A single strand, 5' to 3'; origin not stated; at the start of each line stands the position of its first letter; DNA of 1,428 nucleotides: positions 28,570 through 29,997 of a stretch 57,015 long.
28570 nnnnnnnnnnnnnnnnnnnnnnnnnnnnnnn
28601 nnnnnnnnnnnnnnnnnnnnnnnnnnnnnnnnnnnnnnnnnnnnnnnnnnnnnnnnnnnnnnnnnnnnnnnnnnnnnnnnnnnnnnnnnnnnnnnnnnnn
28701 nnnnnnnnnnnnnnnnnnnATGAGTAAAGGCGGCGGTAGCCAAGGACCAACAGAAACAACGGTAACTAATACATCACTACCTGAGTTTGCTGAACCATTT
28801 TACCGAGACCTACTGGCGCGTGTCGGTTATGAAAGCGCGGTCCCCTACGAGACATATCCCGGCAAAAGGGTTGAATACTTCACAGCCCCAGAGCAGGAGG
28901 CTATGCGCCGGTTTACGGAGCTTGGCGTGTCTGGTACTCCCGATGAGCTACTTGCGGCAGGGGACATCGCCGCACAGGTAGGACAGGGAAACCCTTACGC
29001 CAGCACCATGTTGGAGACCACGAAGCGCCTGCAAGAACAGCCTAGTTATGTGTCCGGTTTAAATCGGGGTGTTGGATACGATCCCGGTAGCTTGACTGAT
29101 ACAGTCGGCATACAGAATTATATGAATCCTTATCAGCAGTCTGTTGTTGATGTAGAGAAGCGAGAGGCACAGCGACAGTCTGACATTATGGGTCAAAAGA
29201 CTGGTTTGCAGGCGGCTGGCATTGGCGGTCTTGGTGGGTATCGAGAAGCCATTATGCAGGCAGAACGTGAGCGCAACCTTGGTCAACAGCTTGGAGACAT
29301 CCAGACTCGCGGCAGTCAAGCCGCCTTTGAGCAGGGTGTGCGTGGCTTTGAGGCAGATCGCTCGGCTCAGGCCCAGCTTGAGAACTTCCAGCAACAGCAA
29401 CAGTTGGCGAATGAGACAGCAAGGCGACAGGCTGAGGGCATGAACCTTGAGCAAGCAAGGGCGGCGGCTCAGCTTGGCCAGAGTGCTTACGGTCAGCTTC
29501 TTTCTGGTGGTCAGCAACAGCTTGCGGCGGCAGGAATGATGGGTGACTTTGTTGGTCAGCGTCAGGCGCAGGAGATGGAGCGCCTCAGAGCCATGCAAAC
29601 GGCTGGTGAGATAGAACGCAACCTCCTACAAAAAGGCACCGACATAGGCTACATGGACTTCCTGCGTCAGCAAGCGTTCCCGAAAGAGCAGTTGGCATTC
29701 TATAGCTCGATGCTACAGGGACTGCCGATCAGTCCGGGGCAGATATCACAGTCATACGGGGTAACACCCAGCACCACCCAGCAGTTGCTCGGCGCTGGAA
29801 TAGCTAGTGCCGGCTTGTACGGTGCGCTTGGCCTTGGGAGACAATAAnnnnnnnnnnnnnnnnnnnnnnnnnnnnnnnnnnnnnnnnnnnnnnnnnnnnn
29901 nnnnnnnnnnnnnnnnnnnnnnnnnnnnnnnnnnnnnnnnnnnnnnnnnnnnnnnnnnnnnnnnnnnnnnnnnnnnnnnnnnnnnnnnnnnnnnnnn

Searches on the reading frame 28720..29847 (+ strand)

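Call 50: search_protein_families(library=phrogs, proteins=[window:28720-29847:+], max_evalue=0.001)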
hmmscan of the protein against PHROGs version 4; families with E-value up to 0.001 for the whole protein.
window:28720-29847:+ (375 aa): 1 family
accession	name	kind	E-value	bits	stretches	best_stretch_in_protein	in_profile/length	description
phrog_4287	-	DNA, RNA and nucleotide metabolism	2.1e-09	38.1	1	7-371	4-317/392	DNA ejection protein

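Call 75: search_protein_families(library=pfam, proteins=[window:28720-29847:+], max_evalue=0.01)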
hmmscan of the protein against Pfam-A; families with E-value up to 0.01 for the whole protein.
window:28720-29847:+ (375 aa): 0 families
